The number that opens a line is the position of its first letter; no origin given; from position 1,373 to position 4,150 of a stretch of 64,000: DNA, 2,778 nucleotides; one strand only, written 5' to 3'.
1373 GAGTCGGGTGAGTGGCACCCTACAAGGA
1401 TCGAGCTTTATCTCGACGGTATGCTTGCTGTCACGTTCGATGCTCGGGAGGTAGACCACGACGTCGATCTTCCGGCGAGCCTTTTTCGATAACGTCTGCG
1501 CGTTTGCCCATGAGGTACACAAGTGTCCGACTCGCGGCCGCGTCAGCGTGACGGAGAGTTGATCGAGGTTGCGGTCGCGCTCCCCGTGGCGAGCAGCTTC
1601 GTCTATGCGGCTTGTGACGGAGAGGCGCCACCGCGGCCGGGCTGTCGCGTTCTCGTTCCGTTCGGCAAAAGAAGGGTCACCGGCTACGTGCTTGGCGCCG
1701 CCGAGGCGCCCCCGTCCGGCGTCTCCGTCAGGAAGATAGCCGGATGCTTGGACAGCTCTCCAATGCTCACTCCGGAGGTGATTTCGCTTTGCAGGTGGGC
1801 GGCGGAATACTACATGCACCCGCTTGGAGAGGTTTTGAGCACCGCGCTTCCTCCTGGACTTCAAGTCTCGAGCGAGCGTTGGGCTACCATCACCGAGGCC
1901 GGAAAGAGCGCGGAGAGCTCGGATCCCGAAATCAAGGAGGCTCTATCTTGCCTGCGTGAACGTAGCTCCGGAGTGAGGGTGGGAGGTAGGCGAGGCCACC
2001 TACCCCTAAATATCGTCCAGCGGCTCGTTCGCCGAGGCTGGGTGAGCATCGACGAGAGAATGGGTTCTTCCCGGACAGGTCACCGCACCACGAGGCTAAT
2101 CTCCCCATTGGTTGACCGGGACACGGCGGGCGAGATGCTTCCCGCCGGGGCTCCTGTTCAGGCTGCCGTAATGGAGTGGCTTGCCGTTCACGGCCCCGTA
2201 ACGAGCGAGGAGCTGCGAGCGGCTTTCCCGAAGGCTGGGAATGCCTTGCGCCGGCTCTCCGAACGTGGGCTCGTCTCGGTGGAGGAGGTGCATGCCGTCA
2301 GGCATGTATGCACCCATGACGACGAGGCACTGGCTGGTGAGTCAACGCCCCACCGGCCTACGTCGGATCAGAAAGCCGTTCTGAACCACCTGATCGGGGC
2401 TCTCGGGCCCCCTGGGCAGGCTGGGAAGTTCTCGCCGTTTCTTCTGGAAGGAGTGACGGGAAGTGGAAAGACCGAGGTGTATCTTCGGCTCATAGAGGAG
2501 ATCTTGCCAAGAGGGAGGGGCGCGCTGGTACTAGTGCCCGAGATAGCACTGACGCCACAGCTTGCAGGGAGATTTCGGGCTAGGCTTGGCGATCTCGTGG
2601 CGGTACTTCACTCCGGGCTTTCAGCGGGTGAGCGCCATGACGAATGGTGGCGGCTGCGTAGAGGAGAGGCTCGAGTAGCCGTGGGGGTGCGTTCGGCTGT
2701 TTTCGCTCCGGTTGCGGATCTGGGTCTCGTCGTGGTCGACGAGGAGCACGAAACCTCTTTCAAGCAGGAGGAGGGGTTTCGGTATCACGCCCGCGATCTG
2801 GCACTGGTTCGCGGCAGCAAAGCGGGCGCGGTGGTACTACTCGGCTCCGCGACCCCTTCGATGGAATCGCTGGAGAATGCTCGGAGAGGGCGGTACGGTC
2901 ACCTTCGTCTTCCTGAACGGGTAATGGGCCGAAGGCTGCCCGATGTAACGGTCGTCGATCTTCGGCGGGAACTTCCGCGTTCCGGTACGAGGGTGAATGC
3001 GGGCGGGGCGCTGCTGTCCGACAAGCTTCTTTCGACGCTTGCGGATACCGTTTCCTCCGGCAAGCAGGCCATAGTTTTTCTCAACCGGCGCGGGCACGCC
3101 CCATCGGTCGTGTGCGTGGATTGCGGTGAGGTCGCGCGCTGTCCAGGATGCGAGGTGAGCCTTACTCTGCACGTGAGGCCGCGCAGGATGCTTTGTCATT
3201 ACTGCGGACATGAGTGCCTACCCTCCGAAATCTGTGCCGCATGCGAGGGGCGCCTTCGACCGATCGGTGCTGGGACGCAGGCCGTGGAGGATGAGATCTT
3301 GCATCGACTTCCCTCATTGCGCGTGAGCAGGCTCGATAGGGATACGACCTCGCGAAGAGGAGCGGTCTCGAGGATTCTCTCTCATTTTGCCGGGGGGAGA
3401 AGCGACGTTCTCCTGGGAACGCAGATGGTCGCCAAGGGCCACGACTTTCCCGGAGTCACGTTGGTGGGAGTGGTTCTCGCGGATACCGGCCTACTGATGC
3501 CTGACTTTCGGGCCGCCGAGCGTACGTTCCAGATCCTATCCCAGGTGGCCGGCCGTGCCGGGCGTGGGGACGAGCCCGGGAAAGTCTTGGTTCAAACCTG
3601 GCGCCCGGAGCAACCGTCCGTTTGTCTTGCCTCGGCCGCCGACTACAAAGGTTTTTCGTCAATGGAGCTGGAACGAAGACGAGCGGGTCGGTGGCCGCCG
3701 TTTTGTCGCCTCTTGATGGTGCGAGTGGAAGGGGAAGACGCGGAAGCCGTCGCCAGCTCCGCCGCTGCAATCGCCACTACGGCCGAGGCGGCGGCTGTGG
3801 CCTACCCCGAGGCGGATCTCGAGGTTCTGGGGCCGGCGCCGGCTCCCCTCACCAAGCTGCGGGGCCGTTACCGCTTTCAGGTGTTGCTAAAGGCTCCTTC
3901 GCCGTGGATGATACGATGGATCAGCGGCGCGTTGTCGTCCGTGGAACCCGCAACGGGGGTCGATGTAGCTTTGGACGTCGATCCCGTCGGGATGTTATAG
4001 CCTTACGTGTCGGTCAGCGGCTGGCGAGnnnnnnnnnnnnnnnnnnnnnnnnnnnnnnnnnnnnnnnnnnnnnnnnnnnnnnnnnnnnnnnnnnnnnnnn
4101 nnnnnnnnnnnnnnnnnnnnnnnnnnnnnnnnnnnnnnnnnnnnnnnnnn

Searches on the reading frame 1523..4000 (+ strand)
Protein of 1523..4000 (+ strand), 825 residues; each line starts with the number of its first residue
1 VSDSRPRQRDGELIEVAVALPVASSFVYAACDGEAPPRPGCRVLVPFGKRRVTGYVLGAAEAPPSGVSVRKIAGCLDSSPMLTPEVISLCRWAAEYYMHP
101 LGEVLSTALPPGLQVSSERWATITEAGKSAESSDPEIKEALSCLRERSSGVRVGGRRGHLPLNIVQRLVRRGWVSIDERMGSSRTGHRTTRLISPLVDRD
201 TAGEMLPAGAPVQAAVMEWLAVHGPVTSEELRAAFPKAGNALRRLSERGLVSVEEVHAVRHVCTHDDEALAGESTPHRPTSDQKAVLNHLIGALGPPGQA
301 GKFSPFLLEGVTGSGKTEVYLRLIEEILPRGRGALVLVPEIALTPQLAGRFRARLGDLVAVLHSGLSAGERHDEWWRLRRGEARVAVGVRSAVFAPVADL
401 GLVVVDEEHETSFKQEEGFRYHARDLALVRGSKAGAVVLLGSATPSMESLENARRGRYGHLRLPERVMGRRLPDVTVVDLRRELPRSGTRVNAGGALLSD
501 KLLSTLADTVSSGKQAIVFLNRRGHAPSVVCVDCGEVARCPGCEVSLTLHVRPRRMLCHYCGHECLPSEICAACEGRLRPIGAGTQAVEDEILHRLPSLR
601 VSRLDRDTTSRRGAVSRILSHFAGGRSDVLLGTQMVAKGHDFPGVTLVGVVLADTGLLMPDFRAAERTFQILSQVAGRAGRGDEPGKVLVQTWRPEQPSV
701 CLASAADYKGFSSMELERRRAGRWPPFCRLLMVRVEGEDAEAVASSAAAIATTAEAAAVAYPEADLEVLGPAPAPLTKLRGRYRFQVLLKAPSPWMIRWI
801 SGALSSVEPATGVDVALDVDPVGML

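Call 40: search_protein_families(library=pfam, proteins=[window:1523-4000:+], max_evalue=0.00001)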
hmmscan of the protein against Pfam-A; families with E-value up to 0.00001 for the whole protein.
window:1523-4000:+ (825 aa): 6 families
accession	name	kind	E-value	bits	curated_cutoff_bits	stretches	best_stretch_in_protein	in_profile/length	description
PF17764.6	PriA_3primeBD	-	6.1e-27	93.7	22.7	1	15-110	1-96/96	3'DNA-binding domain (3'BD)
PF18074.6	PriA_C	-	4.7e-19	69.4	26.9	1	726-821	1-95/95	Primosomal protein N C-terminal domain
PF00270.35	DEAD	-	3.1e-16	60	26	1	306-451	17-165/167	DEAD/DEAH box helicase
PF04851.21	ResIII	-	7.2e-11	42.7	22.5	1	280-422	5-142/164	Type III restriction enzyme, res subunit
PF00271.37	Helicase_C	-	1.1e-07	32.5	23.5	0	591-681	32-108/110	Helicase conserved C-terminal domain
PF18319.7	Zn_ribbon_PriA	-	3.5e-07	30.5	26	1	540-564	1-25/27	PriA DNA helicase Cys-rich region (CRR) domain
